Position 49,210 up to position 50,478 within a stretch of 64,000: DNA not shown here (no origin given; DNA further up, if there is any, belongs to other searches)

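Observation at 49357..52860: Coupled N6A-methyltransferase / nuclease-less DUF262 / RelA-SpoT-like triad: candidate undescribed defence system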

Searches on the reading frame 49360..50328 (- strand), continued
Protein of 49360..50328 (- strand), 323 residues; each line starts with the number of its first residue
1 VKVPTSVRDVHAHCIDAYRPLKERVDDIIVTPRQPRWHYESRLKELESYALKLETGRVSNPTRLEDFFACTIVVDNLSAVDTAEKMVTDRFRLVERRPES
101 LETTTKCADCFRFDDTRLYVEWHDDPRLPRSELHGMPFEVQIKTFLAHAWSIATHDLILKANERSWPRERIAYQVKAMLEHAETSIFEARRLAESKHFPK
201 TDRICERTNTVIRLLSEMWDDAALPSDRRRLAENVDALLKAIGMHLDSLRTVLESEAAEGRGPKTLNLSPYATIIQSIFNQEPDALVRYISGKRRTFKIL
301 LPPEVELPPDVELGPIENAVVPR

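Call 28: search_solved_structures(query=A1, max_evalue=1, show_alignments=3)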
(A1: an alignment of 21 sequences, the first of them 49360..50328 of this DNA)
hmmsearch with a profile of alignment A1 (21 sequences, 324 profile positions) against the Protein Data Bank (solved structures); distinct sequences matched with E-value up to 1: 3.
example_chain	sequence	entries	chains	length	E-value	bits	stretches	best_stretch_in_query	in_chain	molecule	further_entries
2be3_A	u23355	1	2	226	0.013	17.9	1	39-192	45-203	GTP pyrophosphokinase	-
9erv_A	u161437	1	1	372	0.057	15.8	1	57-192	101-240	RelA/SpoT family protein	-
7ztb_A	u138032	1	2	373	0.058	15.8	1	57-192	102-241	RelA/SpoT family protein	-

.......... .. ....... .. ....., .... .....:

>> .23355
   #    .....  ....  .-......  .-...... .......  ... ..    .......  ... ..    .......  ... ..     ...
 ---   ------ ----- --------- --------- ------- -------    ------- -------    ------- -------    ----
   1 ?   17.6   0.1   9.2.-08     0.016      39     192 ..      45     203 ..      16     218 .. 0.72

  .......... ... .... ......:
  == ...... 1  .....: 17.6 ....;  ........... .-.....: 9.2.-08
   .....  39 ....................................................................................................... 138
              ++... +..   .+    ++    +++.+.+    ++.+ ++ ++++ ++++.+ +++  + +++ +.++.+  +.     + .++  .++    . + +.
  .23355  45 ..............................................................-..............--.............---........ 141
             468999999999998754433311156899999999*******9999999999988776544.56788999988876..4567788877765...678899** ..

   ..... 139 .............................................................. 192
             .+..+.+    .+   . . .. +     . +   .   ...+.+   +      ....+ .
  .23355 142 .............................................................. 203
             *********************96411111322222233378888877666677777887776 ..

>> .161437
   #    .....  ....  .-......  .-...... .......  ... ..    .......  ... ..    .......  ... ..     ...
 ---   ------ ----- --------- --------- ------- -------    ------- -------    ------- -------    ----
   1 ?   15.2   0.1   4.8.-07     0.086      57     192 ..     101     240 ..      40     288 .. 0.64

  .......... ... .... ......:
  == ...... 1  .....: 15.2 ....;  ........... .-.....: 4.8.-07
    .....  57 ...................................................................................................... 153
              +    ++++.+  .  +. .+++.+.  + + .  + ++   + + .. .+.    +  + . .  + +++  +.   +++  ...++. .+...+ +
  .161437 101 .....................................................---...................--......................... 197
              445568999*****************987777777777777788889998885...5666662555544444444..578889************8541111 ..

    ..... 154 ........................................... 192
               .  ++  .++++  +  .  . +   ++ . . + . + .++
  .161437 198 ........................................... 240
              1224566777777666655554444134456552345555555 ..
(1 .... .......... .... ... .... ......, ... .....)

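Call 30: predict_structure(alignment_id=A1)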
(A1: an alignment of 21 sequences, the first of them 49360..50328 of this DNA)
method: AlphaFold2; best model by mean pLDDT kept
length: 323 residues; sequences in the alignment: 21
mean_pLDDT: 81.0   pTM: 0.50
mean pLDDT of the five models: 81.0, 80.9, 80.6, 77.8, 72.2
residues with pLDDT >= 90: 116; 70-90: 129; 50-70: 66; < 50: 12
segments of 3 or more residues with pLDDT < 50: 103-112
pLDDT, mean of each block of 10 residues (from residue 1): 86 94 91 80 91 79 88 83 90 84 44 72 89 92 79 59 58 62 65 58 77 93 88 93 94 91 82 93 90 88 83 77 76
secondary structure, 60 per line:
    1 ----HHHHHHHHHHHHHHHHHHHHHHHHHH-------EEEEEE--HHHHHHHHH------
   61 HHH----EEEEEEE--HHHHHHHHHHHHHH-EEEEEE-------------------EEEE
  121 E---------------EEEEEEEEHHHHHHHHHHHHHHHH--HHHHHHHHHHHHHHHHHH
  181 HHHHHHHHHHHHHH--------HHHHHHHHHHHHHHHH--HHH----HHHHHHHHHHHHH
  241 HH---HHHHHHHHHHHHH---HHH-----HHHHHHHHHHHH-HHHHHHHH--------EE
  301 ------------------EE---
elements in order: H5-30 E38-43 H46-54 E68-74 H77-90 E92-97 E117-121 E137-144 H145-160 H163-194 H203-218 H228-242 H246-258 H270-281 H283-290

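Call 33: fold_search(model_id=the predicted structure, library=pdb)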
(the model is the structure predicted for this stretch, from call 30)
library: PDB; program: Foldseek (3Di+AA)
matches with E <= 10: 345; with E <= 0.001: 52
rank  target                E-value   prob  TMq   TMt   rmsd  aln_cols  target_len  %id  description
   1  6fgj_B                5.4e-07  1.00  0.45  0.71   4.2       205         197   14  Crystal structure of the small alarmone synthethase 2 from Staphylococcus aureus (released 2018-02-07)
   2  6ex0_A                6.4e-07  1.00  0.38  0.58   5.9       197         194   16  Crystal structure of RelP (SAS2) from Staphylococcus aureus bound to pppGpp in the post-catalytic state (released 2018-01-24)
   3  6fgj_A                6.8e-07  1.00  0.45  0.71   4.3       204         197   15  Crystal structure of the small alarmone synthethase 2 from Staphylococcus aureus (released 2018-02-07)
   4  6ex0_B                8.6e-07  1.00  0.41  0.63   4.4       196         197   17  Crystal structure of RelP (SAS2) from Staphylococcus aureus bound to pppGpp in the post-catalytic state (released 2018-01-24)
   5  5dec_B                1.1e-06  1.00  0.43  0.68   4.4       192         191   17  Crystal structure of the small alarmone synthetase 1 from Bacillus subtilis (released 2015-10-28)
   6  6ewz_A                1.2e-06  1.00  0.42  0.63   5.7       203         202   15  Crystal structure of RelP (SAS2) from Staphylococcus aureus bound to AMPCPP and GTP in the pre-catalytic state (released 2018-01-24)
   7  5f2v_Y                1.5e-06  1.00  0.38  0.64   8.1       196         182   16  Crystal structure of the small alarmone synthethase 1 from Bacillus subtilis bound to AMPCPP (released 2015-12-16)
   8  6fgx_A                1.5e-06  1.00  0.39  0.59   5.9       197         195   15  Crystal structure of the small alarmone synthethase 2 from Staphylococcus aureus bound to AMPCPP (released 2018-02-07)
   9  6ewz_B                1.5e-06  1.00  0.38  0.58   7.8       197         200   15  Crystal structure of RelP (SAS2) from Staphylococcus aureus bound to AMPCPP and GTP in the pre-catalytic state (released 2018-01-24)
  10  5ded_B                1.6e-06  1.00  0.43  0.67   4.7       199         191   16  Crystal structure of the small alarmone synthethase 1 from Bacillus subtilis bound to its product pppGpp (released 2015-10-28)
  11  5dec_A                1.6e-06  1.00  0.40  0.64   5.3       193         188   14  Crystal structure of the small alarmone synthetase 1 from Bacillus subtilis (released 2015-10-28)
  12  2be3_A                1.9e-06  1.00  0.42  0.63   6.0       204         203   17  Structure of a GTP Pyrophosphokinase Family Protein from Streptococcus pneumoniae (released 2005-12-06)
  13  5ded_E                2.3e-06  1.00  0.41  0.66   4.9       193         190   16  Crystal structure of the small alarmone synthethase 1 from Bacillus subtilis bound to its product pppGpp (released 2015-10-28)
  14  5dec_D                2.3e-06  1.00  0.40  0.65   4.4       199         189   17  Crystal structure of the small alarmone synthetase 1 from Bacillus subtilis (released 2015-10-28)
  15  5ded_A                2.4e-06  1.00  0.43  0.66   4.8       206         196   16  Crystal structure of the small alarmone synthethase 1 from Bacillus subtilis bound to its product pppGpp (released 2015-10-28)
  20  7ztb_B                3.3e-06  1.00  0.38  0.36   5.5       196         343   18  Structure of the Salmonella tRNA pyrophosphokinase CapRel (released 2022-11-23)
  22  5dec_C                3.9e-06  1.00  0.40  0.67   4.1       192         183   16  Crystal structure of the small alarmone synthetase 1 from Bacillus subtilis (released 2015-10-28)
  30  7ztb_A                1.3e-05  1.00  0.38  0.36   5.5       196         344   17  Structure of the Salmonella tRNA pyrophosphokinase CapRel (released 2022-11-23)
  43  8pu4_C                2.2e-04  1.00  0.27  0.47   5.5       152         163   19  FaRel2 bound to the ATP analogue, APCPP (released 2024-07-24)
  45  8pu4_B                3.1e-04  1.00  0.25  0.44   5.9       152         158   17  FaRel2 bound to the ATP analogue, APCPP (released 2024-07-24)
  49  8pu4_A                8.2e-04  1.00  0.26  0.47   5.3       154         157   18  FaRel2 bound to the ATP analogue, APCPP (released 2024-07-24)
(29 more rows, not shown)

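Call 36: search_dna_similar(query=window:49360-50328:-, collection=plasmids, mode=protein, max_rows=15)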
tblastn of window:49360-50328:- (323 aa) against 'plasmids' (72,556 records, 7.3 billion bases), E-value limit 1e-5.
Records with a match: 5; places in all: 9; records where one place covers at least 80% of the query: 1.
Best place of each record, by identity: <60% 5.
By first word of the organism name: Rhizobium 5.
By predicted mobility (MOB-suite, as given by PLSDB): conjugative 5.
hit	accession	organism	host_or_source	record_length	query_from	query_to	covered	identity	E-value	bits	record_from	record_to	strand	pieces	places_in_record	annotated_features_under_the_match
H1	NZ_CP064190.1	Rhizobium sp. 007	Onobrychis viciifolia,cell culture,root ...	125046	1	279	86%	42.4%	1e-57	207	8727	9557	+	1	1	hypothetical protein | DUF262 domain-containing protein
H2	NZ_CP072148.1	Rhizobium sp. K1/93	Himalayan blackberry,cell culture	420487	105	278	54%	45.7%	6e-36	144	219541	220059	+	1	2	hypothetical protein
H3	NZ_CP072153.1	Rhizobium sp. K15/93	Himalayan blackberry,cell culture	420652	105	278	54%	45.7%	6e-36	144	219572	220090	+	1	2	hypothetical protein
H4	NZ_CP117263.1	Rhizobium tumorigenes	Rubus sp.,pure bacterial culture,Aerial ...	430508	105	278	54%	45.7%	6e-36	144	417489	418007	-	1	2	hypothetical protein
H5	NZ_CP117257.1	Rhizobium tumorigenes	Rubus sp.,pure bacterial culture,Aerial ...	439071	105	278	54%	45.7%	6e-36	144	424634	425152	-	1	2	hypothetical protein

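Call 37: search_dna_similar(query=window:49360-50328:-, collection=phages, mode=protein, max_rows=10)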
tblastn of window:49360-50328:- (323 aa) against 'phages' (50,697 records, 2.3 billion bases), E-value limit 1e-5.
No match.

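Call 38: get_annotated_region(hit=H1, flank=6000)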
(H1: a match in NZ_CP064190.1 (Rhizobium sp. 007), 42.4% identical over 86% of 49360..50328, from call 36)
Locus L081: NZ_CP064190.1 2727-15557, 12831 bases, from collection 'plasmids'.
description: Rhizobium sp. 007 plasmid unnamed3
organism: Rhizobium sp. 007 (NCBI taxid 2785056)
taxonomy: Bacteria; Pseudomonadota; Alphaproteobacteria; Hyphomicrobiales; Rhizobiaceae; Rhizobium; Rhizobium sp. 007
host: -; source: Onobrychis viciifolia,cell culture,root nodule; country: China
typing (MOB-suite, as given by PLSDB): conjugative; replicon rep_cluster_577; relaxase MOBP; mating-pair formation MPF_T
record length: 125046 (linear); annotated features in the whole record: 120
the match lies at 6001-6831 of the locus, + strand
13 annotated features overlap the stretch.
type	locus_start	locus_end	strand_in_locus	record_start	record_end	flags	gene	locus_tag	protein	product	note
CDS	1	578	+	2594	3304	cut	-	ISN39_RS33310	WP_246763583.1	TniB family NTP-binding protein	-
CDS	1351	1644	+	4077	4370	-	-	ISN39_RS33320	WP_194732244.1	hypothetical protein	-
CDS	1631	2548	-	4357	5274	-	-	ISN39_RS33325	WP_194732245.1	recombinase family protein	GO:0006310 - DNA recombination [Evidence IEA]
CDS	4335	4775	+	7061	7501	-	-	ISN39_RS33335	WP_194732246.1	hypothetical protein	-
CDS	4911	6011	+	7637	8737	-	-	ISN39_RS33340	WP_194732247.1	DUF262 domain-containing protein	-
CDS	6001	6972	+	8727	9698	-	-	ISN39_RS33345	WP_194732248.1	hypothetical protein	-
CDS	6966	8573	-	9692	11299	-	-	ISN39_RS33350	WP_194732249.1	N-6 DNA methylase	-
CDS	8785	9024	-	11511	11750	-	-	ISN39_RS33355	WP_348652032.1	transposase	-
CDS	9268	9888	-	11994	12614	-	-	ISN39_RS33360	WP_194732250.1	hypothetical protein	-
CDS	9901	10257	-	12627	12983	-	-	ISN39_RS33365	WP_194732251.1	hypothetical protein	-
CDS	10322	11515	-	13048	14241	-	-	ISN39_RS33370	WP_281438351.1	ankyrin repeat domain-containing protein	-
CDS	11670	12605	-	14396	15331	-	-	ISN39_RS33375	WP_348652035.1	Tn3 family transposase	GO:0006313 - DNA transposition [Evidence IEA]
CDS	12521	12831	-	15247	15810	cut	-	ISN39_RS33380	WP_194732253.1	hypothetical protein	-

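Call 42: search_protein_families(library=pfam, proteins=[L028:9001-9930:-, L028:9864-11975:-, L028:5113-6369:-, L014:4271-5950:-, L080:8975-10816:-, L027:8931-10673:-], max_evalue=0.001)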
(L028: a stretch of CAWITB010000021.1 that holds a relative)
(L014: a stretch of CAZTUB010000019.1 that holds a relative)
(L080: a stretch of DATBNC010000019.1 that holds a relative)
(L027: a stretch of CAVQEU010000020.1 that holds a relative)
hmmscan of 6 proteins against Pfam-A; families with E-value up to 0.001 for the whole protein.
L028:9001-9930:- (310 aa): 1 family
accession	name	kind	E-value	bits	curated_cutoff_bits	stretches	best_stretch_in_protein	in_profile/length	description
PF13091.12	PLDc_2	-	1e-10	42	27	1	164-289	1-118/132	PLD-like domain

L028:9864-11975:- (704 aa): 0 families

L028:5113-6369:- (419 aa): 2 families
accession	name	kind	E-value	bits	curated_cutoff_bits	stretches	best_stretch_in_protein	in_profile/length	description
PF07804.18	HipA_C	-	2.1e-48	165.2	30.5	1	175-386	1-213/213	HipA-like C-terminal domain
PF13657.11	Couple_hipA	-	1.4e-05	26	22.5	1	18-94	9-76/99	HipA N-terminal domain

L014:4271-5950:- (560 aa): 3 families
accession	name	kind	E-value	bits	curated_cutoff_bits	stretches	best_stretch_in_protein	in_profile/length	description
PF22837.1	M_Eco57I_C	-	6.5e-43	147.6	27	1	278-545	4-269/283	Type II methyltransferase M.Eco57I, C-terminal domain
PF02384.22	N6_Mtase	-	5.2e-13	49.4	20.4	1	3-289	16-277/311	N-6 DNA Methylase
PF07669.17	Eco57I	-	5.1e-12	46.7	25.3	1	127-219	74-165/171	Eco57I restriction-modification methylase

L080:8975-10816:- (614 aa): 2 families
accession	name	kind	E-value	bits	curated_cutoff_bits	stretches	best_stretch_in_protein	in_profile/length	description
PF02384.22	N6_Mtase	-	1.2e-12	48.3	20.4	1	117-355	14-234/311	N-6 DNA Methylase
PF07669.17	Eco57I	-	1.7e-10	41.7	25.3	1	239-330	67-163/171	Eco57I restriction-modification methylase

L027:8931-10673:- (581 aa): 3 families
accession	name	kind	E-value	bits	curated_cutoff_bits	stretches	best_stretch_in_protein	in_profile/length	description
PF22837.1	M_Eco57I_C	-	2.9e-37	129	27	1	270-544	4-276/283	Type II methyltransferase M.Eco57I, C-terminal domain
PF02384.22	N6_Mtase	-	2.8e-15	56.9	20.4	1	11-250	21-253/311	N-6 DNA Methylase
PF07669.17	Eco57I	-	4.7e-10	40.3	25.3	1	111-212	64-167/171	Eco57I restriction-modification methylase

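Call 47: search_protein_families(library=padloc, alignment_id=A3, max_evalue=0.00001)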
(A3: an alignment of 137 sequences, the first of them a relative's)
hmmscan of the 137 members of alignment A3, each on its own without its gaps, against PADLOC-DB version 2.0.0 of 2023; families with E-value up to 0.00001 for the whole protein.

A. member 1, L001:12425-13048:- (208 aa): 1 family
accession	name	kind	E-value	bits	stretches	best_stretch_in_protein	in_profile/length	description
PDLC01870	CARF3--CARF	-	5.1e-06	24.4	1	7-66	130-184/228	-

B. families by the number of members that match (of 137 scanned): 136 families (the first 25 are shown)
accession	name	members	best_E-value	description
PDLC04141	capP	2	1.6e-61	capP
PDLC05013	PDC-S40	1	1.7e-77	-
PDLC01136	RT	1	1.3e-63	RT (reverse transcriptase)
PDLC03224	MTase_II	1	7.7e-47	Type II methyltransferase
PDLC02063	Cas1_IIIb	1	3.6e-44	-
PDLC03688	HEase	1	2.9e-43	homing endonuclease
PDLC02408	Aga_SIR2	1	5.3e-40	Class II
PDLC02414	Aga_SIR2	1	6e-35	-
PDLC03754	RT_UG17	1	1.1e-34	DRT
PDLC03389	MTase_II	1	4.5e-34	Type II methyltransferase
PDLC02630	DrmD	1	4.1e-32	DrmD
PDLC04132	HNH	1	1.7e-28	-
PDLC03698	HEase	1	3.6e-24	homing endonuclease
PDLC04673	PDC-M48B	1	6.8e-24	-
PDLC01607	RT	1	8.7e-24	"CAS-I,CAS-II,CAS-III,CAS-IV,CAS-V,CAS-VI; acquisition_associated"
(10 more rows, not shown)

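Call 48: search_protein_families(library=pfam, alignment_id=A3, max_evalue=0.00001)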
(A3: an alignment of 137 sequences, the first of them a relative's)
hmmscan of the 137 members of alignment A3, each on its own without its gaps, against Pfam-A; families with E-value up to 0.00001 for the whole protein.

A. member 1, L001:12425-13048:- (208 aa): 2 families
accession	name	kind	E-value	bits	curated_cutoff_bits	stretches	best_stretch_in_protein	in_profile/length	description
PF00717.28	Peptidase_S24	-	1.2e-31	109.2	23.3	1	85-201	1-116/116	Peptidase S24-like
PF01726.22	LexA_DNA_bind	-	6.3e-23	80.8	23.7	1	8-72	1-65/65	LexA DNA binding domain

B. families by the number of members that match (of 137 scanned): 136 families (the first 25 are shown)
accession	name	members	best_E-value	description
PF18962.6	Por_Secre_tail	4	2.9e-11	Secretion system C-terminal sorting domain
PF00589.27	Phage_integrase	3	4.8e-14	Phage integrase family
PF09357.15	RteC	2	2.2e-69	RteC protein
PF07992.20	Pyr_redox_2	2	7.3e-57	Pyridine nucleotide-disulphide oxidoreductase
PF01364.23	Peptidase_C25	2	3.8e-55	Peptidase family C25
PF00239.26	Resolvase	2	8.7e-42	Resolvase, N terminal domain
PF00072.30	Response_reg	2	7.1e-41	Response regulator receiver domain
PF03167.25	UDG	2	6.7e-36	Uracil DNA glycosylase superfamily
PF08126.16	Propeptide_C25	2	6.1e-32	Propeptide_C25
PF02518.31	HATPase_c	2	1e-31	Histidine kinase-, DNA gyrase B-, and HSP90-like ATPase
PF00512.31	HisKA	2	4.8e-15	His Kinase A (phospho-acceptor) domain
PF06114.19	Peptidase_M78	2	3.5e-12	IrrE N-terminal-like domain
PF03785.20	Peptidase_C25_C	2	5.9e-10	Peptidase family C25, C terminal ig-like domain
PF00709.27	Adenylsucc_synt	1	9e-175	Adenylosuccinate synthetase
PF00478.31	IMPDH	1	1.5e-161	IMP dehydrogenase / GMP reductase domain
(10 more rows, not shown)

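Call 66: search_protein_families(library=pfam, proteins=[L076:3922-8001:+, L051:7959-10646:+], max_evalue=0.001)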
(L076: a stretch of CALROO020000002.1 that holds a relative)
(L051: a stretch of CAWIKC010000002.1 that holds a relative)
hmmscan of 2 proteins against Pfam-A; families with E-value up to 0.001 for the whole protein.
L076:3922-8001:+ (1360 aa): 1 family
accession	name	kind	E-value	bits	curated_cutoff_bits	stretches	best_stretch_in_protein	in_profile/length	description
PF03235.19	GmrSD_N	-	2.2e-20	74.1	33.2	1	1027-1168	10-198/199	GmrSD restriction endonuclease, N-terminal domain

L051:7959-10646:+ (896 aa): 1 family
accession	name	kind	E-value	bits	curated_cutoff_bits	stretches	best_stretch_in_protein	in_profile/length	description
PF04607.23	RelA_SpoT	-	8.7e-05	23.2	27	1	55-176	1-111/113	Region found in RelA / SpoT proteins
